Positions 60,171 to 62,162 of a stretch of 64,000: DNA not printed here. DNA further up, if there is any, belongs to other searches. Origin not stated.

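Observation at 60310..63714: Lower-GC three-gene cassette wedged between rplQ and guaB: candidate uncharacterised acquired system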

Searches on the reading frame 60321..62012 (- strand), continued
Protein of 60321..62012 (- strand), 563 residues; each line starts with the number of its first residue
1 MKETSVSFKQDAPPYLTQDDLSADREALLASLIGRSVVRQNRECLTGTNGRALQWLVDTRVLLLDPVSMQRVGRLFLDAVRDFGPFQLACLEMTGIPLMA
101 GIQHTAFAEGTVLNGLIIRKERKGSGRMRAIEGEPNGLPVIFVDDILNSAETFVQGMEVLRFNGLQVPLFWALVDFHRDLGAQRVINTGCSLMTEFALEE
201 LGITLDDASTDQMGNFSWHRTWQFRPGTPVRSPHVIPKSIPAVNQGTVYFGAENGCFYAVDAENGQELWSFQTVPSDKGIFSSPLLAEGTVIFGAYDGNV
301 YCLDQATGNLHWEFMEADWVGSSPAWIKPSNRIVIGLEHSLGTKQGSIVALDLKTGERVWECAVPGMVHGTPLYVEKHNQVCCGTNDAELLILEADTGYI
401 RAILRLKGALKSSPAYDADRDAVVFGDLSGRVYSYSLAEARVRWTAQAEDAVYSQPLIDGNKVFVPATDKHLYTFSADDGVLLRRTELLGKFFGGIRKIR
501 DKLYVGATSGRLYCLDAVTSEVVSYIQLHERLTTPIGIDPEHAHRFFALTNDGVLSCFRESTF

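Call 33: find_encoding_contigs(protein=P0126, flank=8000, max_places=4)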
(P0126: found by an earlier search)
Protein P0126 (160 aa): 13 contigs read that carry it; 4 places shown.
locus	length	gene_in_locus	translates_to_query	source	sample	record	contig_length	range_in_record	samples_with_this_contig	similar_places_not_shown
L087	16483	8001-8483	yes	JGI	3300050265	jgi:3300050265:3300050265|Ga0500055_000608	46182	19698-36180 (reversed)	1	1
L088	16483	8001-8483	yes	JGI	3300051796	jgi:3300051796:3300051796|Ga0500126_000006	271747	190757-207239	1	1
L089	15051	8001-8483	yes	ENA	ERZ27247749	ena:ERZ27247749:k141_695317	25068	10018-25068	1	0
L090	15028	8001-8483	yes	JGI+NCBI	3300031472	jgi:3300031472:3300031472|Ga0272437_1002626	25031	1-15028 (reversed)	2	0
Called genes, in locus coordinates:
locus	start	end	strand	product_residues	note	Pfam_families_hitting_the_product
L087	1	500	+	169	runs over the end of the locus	PF00333:Ribosomal_S5, PF03719:Ribosomal_S5_C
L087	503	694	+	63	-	PF00327:Ribosomal_L30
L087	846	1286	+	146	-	PF00828:Ribosomal_L27A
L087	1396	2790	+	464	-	PF00344:SecY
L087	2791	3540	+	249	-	PF00406:ADK, PF13207:AAA_17, PF05191:ADK_lid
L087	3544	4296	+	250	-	PF00557:Peptidase_M24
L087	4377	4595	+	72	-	PF01176:eIF-1a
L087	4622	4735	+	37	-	PF00444:Ribosomal_L36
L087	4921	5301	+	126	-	PF00416:Ribosomal_S13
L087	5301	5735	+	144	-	PF00411:Ribosomal_S11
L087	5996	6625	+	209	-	PF00163:Ribosomal_S4, PF01479:S4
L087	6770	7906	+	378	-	PF01193:RNA_pol_L, PF01000:RNA_pol_A_bac, PF03118:RNA_pol_A_CTD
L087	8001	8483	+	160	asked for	PF01196:Ribosomal_L17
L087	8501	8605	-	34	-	-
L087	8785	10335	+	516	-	PF01232:Mannitol_dh, PF08125:Mannitol_dh_C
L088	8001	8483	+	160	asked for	PF01196:Ribosomal_L17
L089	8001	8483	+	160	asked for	PF01196:Ribosomal_L17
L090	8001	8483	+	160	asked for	PF01196:Ribosomal_L17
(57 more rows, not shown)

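Call 34: find_encoding_contigs(protein=P0132, flank=8000, max_places=3)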
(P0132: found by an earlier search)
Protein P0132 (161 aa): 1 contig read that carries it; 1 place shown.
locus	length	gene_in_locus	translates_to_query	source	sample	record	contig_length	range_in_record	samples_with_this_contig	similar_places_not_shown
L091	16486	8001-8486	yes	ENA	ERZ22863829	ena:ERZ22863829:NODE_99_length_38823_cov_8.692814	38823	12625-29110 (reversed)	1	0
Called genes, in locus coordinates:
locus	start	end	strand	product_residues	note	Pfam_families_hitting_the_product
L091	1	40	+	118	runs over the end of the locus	PF00861:Ribosomal_L18p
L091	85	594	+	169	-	PF00333:Ribosomal_S5, PF03719:Ribosomal_S5_C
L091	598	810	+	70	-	PF00327:Ribosomal_L30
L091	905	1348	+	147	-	PF00828:Ribosomal_L27A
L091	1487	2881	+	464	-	PF00344:SecY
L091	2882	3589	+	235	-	PF00406:ADK, PF13207:AAA_17, PF05191:ADK_lid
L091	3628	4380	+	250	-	PF00557:Peptidase_M24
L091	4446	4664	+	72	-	PF01176:eIF-1a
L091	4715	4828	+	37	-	PF00444:Ribosomal_L36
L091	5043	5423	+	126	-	PF00416:Ribosomal_S13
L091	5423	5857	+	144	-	PF00411:Ribosomal_S11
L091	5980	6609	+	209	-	PF00163:Ribosomal_S4, PF22421:SYY_C-terminal (faint), PF01479:S4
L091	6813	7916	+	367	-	PF01193:RNA_pol_L, PF01000:RNA_pol_A_bac, PF03118:RNA_pol_A_CTD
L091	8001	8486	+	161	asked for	PF01196:Ribosomal_L17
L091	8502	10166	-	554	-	PF00775:Dioxygenase_C (faint), PF09430:EMC7_beta-sandw (faint), PF13620:CarboxypepD_reg, PF13715:CarbopepD_reg_2 (faint), PF17802:SpaA (faint), PF22904:NOMO1-like_2nd (faint), PF17210:SdrD_B (faint), PF13620:CarboxypepD_reg, +1 more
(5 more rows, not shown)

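Call 41: search_solved_structures(query=A2, max_evalue=0.001)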
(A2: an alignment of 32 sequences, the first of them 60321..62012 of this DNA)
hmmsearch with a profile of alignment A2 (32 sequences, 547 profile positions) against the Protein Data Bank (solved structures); distinct sequences matched with E-value up to 0.001: 324 (the best 60 are shown).
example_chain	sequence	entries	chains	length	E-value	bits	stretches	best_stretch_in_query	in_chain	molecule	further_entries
6tjh_A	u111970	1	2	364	3.7e-117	395.1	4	340-504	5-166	Cake9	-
6tji_A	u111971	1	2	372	1.7e-101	343.5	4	340-503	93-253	Cake10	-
8prj_A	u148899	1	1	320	3.8e-100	339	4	340-503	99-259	v31Bagel8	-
6tjg_A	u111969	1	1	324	5.3e-60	206.5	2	340-502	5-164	Cake8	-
7awz_A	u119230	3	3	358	4.4e-56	193.5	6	224-314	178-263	Scone-E | SconeE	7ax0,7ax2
7awy_A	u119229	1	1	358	1.1e-54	188.9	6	224-313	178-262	Scone-R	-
6tjf_A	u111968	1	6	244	5.9e-44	153.5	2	341-502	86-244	Cake6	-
6tje_A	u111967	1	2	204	2.6e-42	148.1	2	341-502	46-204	Cake5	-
3hxj_A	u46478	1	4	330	1.1e-41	146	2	342-521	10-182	Pyrrolo-quinoline quinone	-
7eq5_A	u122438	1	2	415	1.1e-34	122.9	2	291-494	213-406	Membrane associated protein kinase with beta-propeller domain, pyrrolo-quinoline quinone b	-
7evf_AA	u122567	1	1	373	3.6e-33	117.9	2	293-494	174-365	PQQ_3 domain-containing protein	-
8pra_A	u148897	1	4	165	6.1e-33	117.2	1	340-502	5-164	Cell surface protein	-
7dxn_A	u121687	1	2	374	1.5e-31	112.6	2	295-494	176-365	Membrane associated protein kinase with beta-propeller domain, pyrrolo-quinoline quinone b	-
8prs_A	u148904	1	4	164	1.7e-30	109.1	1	350-504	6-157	nvBagel4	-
6tjd_A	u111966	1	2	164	1.8e-29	105.7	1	340-502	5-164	Cake4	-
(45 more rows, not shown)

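Call 48: find_related_loci(query=A5, collection=metagenome_contigs, flank=6000)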
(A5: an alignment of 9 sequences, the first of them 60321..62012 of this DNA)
Query A5 (563 aa) in metagenome_contigs; peptide patterns used: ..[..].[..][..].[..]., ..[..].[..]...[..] (x = any residue, [..] = any of these).
115 stretches matched a pattern; 70 encode a relative of the query (tblastn E <= 1e-3); 70 distinct loci.
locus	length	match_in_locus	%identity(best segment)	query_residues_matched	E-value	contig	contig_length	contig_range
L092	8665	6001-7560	37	17-536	7e-106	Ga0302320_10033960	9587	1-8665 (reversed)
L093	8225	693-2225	35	33-543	4e-93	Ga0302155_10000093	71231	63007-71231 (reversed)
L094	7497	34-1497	36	55-543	6e-93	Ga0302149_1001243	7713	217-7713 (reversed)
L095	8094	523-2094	34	33-556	2e-92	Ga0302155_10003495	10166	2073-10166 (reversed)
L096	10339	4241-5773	35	33-543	2e-91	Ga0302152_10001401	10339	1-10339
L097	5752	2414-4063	31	13-558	1e-81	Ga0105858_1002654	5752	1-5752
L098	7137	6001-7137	37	33-517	5e-69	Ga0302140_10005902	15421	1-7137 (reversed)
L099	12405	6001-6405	31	49-201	7e-11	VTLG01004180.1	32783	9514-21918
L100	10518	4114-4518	31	49-201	7e-11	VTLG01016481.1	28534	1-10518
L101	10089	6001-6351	29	88-201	2e-10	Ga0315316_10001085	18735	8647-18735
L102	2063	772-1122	29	88-201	1e-10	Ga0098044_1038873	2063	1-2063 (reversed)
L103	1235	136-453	35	97-201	2e-10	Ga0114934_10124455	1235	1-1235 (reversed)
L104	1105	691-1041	30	88-201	4e-10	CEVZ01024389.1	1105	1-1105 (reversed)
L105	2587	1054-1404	30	88-201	7e-10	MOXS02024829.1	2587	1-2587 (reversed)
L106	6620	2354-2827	26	46-201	9e-10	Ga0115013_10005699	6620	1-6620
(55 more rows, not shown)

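Call 65: search_protein_families(library=ncbifam, proteins=[L014:1931-3556:+, L014:3578-4330:+, L016:9662-10831:+, L016:10850-11938:+, L016:11925-13013:-, L018:6349-7737:+, L033:6592-7917:+, L048:10200-11300:+, L048:9532-10203:+, L092:2910-5396:+], max_evalue=0.001)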
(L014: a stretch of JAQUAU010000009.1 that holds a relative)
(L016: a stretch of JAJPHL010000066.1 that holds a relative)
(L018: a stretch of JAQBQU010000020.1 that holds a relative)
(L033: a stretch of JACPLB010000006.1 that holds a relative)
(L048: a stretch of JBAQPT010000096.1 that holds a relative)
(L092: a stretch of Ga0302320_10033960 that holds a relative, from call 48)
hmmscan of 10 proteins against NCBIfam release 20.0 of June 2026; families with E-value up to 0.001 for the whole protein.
L014:1931-3556:+ (541 aa): 3 families
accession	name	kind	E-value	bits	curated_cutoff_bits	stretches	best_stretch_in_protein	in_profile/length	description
TIGR03604.1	TOMM_cyclo_SagD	subfamily_domain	5.9e-58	196.6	219.25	1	163-541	1-377/377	thiazole/oxazole-forming peptide maturase, SagD family component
TIGR03266.1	methan_mark_1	equivalog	6.5e-14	51.7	365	1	157-390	52-266/376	YcaO-related McrA-glycine thioamidation protein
TIGR00702.1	TIGR00702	domain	4.8e-09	35.8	75.65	1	163-386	53-262/377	YcaO-type kinase domain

L014:3578-4330:+ (250 aa): 2 families
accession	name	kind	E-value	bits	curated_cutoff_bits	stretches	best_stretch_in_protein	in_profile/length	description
TIGR03605.1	antibiot_sagB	domain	7.1e-39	133.1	78.4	1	81-245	3-173/173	SagB family peptide dehydrogenase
TIGR04511.1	SagB_rel_DH_2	exception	3.2e-21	75.8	240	1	65-246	179-369/380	putative peptide maturation dehydrogenase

L016:9662-10831:+ (389 aa): 1 family
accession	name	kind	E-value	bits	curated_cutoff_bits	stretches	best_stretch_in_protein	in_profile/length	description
TIGR03437.1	Soli_cterm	paralog_domain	1.4e-48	165.6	29.05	1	83-307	9-223/225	Solibacter uncharacterized C-terminal domain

L016:10850-11938:+ (362 aa): 0 families

L016:11925-13013:- (362 aa): 0 families

L018:6349-7737:+ (462 aa): 0 families

L033:6592-7917:+ (441 aa): 6 families
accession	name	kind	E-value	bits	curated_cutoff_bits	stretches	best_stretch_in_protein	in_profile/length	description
NF045666.1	DVU1553_fam_AMP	equivalog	8.7e-33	113.8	300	1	176-334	163-322/331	DVU_1553 family AMP-dependent CoA ligase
NF053551.1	FlxY_rubin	equivalog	9.7e-28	97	520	2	242-405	222-389/424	flexirubin biosynthesis putative acyl-CoA ligase FlxY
NF041878.1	paak_haloarch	equivalog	2.2e-19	69.3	700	2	232-389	210-373/427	phenylacetate--CoA ligase PaaK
TIGR03335.1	F390_ftsA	equivalog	8e-13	47.9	458.7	1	224-332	206-319/445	coenzyme F390 synthetase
TIGR02155.1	PA_CoA_ligase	equivalog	3e-12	45.8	646.3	1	192-396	164-372/422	phenylacetate--CoA ligase PaaK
NF041217.1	BagE_FevW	exception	1.9e-11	43.6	800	1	230-361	200-331/424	bagremycin/ferroverdin synthetase BagE/FevW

L048:10200-11300:+ (366 aa): 0 families

L048:9532-10203:+ (223 aa): 0 families

L092:2910-5396:+ (828 aa): 2 families
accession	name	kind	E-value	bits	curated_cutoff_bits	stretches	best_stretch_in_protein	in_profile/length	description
TIGR01643.1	YD_repeat_2x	repeat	6.7e-17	61.2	15.8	0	564-603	2-41/42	YD repeat-containing protein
NF041261.1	RHS_core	equivalog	3e-14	51.8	2000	2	214-441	481-710/1261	RHS element core protein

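Call 82: find_related_loci(query=A2, collection=viral_contigs, flank=5000)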
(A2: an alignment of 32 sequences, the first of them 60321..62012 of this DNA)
Query A2 (563 aa) in viral_contigs; peptide patterns used: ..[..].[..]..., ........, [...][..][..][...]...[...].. (x = any residue, [..] = any of these).
40 stretches matched a pattern; 7 encode a relative of the query (tblastn E <= 1e-3); 7 distinct loci.
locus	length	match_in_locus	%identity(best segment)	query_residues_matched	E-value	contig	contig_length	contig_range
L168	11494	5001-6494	22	47-558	8e-23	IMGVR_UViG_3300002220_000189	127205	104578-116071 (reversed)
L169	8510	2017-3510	22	47-558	7e-23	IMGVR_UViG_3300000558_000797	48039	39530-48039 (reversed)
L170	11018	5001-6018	34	86-206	8e-16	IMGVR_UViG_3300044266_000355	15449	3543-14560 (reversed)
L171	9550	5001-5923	39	86-179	8e-14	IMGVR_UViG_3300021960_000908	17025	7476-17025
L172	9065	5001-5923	36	86-179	5e-13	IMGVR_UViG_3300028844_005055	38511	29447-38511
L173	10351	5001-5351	32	48-161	5e-12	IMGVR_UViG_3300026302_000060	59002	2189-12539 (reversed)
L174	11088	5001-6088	27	63-222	2e-11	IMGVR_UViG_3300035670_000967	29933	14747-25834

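Call 83: search_dna_similar(query=window:60321-62012:-, collection=plasmids, mode=protein, max_rows=10)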
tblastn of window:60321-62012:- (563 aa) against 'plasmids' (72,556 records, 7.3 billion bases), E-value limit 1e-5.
Records with a match: 107; places in all: 233; records where one place covers at least 80% of the query: 0.
Best place of each record, by identity: <60% 107.
By first word of the organism name: Streptomyces 35; Natrinema 8; Haloferax 7; Halomicrobium 6; Pseudoalteromonas 6; Acinetobacter 4; Haloarcula 3; Natribaculum 3; Natronosalvus 2; Halapricum 2; and 24 more.
By predicted mobility (MOB-suite, as given by PLSDB): non-mobilizable 88; mobilizable 18; conjugative 1.
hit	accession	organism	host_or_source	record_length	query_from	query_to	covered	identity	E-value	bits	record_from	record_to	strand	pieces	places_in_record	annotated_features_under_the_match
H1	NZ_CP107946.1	Streptomyces sp. NBC_00390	-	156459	179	523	61%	31.7%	3e-18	155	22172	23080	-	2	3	PQQ-binding-like beta-propeller repeat protein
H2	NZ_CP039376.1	Halomicrobium mukohataei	-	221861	199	560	64%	28.6%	1e-22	110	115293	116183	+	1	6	PQQ-binding-like beta-propeller repeat protein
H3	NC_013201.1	Halomicrobium mukohataei DSM 12286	-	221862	199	560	64%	28.6%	1e-22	110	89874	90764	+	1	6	PQQ-binding-like beta-propeller repeat protein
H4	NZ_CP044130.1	Halomicrobium sp. LC1Hm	-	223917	222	560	60%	28.4%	2e-22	109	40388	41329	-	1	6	serine/threonine-protein kinase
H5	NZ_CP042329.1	Euhalothece natronophila Z-M001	cell culture,soda lake Magadi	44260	238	521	50%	32.4%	3e-10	128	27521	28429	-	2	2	PQQ-binding-like beta-propeller repeat protein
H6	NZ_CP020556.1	Streptomyces sp. Sge12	whole organism,forest soil of ...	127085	219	519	53%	30.3%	1e-26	123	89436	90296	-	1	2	serine/threonine-protein kinase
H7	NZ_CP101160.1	Natronosalvus amylolyticus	cell culture,sediment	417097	222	521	53%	30.2%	2e-15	157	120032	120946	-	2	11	right-handed parallel beta-helix repeat-containing protein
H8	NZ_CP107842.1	Streptomyces europaeiscabiei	-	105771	239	521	50%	31.6%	1e-27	125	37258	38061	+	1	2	serine/threonine-protein kinase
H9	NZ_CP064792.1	Halapricum desulfuricans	Elton hypersaline lake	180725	219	521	54%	29.4%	8e-22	107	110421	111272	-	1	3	PQQ-binding-like beta-propeller repeat protein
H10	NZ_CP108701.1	Streptomyces sp. NBC_01006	-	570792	220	519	53%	29.7%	2e-15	171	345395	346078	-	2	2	PQQ-binding-like beta-propeller repeat protein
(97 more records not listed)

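Call 86: search_protein_families(library=pfam, proteins=[L077:4887-6014:+, L077:6042-7805:+, L053:4276-4830:+, L053:4831-5475:+, L004:11665-12693:+, L055:6443-7981:+, L063:5321-6139:+, L097:41-1102:+], max_evalue=0.01)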
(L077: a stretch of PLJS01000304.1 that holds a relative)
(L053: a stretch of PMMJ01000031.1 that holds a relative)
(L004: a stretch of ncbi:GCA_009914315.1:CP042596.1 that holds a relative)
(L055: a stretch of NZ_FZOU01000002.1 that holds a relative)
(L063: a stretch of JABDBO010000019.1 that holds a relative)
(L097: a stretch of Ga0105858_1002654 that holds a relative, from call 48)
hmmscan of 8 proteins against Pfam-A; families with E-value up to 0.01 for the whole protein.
L077:4887-6014:+ (375 aa): 1 family
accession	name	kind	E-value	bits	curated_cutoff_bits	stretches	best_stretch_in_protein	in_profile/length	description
PF22807.2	TrAA12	-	4.7e-06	25.6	30.9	1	24-91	386-453/463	TrAA12-like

L077:6042-7805:+ (587 aa): 0 families

L053:4276-4830:+ (184 aa): 1 family
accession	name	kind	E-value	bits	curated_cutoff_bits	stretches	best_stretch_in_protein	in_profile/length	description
PF05257.22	CHAP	-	0.00013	22.8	26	1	84-148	8-63/81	CHAP domain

L053:4831-5475:+ (214 aa): 0 families

L004:11665-12693:+ (342 aa): 1 family
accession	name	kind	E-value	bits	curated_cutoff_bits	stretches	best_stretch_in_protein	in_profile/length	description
PF20680.3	DUF6817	-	0.0091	16.5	25.2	0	67-115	23-76/85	Domain of unknown function (DUF6817)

L055:6443-7981:+ (512 aa): 1 family
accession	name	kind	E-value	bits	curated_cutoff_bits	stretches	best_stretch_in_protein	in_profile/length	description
PF19541.4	DUF6065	-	3.9e-86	288.8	26.6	1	34-265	1-235/236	Family of unknown function (DUF6065)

L063:5321-6139:+ (272 aa): 3 families
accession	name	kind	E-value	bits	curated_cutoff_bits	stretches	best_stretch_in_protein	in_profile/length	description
PF13469.12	Sulfotransfer_3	-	4.5e-16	60.2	27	1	7-204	3-213/216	Sulfotransferase family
PF00685.33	Sulfotransfer_1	-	4.3e-07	30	22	1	7-204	5-182/255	Sulfotransferase domain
PF09037.16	Sulphotransf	-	0.0081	16.1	22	0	168-206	179-217/244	Stf0 sulphotransferase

L097:41-1102:+ (353 aa): 2 families
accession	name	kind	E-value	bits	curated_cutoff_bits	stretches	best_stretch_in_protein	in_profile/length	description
PF04055.27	Radical_SAM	-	1.7e-16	61.3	29.5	1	21-139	1-116/166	Radical SAM superfamily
PF13353.11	Fer4_12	-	0.00022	22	22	1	25-100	13-90/137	4Fe-4S single cluster domain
